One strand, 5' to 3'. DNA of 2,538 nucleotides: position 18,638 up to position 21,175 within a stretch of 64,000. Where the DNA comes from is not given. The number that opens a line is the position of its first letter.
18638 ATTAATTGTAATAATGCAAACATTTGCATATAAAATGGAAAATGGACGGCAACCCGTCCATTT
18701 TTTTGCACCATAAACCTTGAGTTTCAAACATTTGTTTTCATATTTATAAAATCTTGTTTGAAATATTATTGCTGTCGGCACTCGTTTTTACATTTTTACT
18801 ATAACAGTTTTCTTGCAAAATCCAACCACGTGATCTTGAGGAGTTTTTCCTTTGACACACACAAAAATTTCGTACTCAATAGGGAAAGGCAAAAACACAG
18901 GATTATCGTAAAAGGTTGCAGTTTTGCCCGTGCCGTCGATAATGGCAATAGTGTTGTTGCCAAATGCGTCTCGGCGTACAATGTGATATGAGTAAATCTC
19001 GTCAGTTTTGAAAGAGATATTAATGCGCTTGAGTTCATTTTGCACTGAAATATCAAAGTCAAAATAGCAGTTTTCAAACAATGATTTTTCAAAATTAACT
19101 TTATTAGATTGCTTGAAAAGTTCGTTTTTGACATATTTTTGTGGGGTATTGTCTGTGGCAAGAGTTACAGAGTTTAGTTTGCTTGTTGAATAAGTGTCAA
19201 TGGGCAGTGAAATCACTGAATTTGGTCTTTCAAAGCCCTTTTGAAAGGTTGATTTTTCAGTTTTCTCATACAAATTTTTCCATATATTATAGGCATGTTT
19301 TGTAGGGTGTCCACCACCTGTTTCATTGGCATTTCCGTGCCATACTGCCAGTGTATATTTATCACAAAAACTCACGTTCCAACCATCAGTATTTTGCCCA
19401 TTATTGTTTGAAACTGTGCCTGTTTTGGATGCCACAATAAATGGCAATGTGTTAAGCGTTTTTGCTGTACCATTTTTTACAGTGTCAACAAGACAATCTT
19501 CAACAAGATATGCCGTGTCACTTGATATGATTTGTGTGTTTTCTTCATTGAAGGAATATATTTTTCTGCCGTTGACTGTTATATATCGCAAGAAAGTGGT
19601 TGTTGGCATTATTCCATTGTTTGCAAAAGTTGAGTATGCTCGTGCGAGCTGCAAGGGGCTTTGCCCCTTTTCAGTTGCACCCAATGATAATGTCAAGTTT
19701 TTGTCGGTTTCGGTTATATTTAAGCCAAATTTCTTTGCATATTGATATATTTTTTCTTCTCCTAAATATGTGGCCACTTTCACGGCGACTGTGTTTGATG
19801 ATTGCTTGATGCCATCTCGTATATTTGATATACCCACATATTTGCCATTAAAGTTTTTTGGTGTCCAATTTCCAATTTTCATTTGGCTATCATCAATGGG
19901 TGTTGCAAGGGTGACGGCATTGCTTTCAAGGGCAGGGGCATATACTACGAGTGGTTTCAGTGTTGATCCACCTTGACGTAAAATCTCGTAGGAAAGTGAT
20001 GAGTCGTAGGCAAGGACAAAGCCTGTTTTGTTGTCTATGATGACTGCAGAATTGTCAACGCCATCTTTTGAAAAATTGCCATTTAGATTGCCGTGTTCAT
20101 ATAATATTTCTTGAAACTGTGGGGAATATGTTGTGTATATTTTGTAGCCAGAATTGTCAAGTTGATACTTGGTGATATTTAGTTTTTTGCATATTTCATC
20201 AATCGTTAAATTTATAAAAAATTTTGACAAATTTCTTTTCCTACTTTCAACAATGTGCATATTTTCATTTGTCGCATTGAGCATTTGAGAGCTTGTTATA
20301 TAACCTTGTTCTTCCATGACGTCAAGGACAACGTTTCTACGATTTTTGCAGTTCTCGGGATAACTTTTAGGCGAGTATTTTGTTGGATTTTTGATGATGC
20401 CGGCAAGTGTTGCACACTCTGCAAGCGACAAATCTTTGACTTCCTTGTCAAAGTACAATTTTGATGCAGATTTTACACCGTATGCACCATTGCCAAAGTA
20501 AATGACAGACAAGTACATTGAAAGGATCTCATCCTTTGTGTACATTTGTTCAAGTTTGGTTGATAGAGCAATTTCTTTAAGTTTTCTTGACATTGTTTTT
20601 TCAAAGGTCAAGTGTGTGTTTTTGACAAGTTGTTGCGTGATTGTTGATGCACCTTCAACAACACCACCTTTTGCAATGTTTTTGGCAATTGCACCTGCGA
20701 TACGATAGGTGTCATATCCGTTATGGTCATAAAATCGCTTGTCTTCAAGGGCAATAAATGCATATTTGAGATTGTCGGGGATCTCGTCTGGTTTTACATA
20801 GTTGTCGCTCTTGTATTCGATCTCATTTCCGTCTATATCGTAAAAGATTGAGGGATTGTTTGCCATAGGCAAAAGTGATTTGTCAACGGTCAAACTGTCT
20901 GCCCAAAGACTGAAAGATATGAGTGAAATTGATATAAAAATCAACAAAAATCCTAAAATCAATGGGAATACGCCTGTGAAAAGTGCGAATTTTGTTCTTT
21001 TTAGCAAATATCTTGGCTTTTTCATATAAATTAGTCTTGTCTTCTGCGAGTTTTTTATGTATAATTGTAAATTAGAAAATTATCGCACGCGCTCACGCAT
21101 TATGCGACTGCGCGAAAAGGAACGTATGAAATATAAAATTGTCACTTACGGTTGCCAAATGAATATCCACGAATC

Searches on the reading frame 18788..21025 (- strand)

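Call 49: search_protein_families(library=pfam, proteins=[window:18788-21025:-], max_evalue=0.00001)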
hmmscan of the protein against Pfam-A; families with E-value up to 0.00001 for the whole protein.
window:18788-21025:- (745 aa): 2 families
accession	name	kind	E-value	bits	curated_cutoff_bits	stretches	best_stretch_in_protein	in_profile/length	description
PF00912.28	Transgly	-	8e-64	214.8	27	1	70-237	10-177/178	Transglycosylase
PF00905.27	Transpeptidase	-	1.5e-29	103.6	22.1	1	326-576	2-291/299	Penicillin binding protein transpeptidase domain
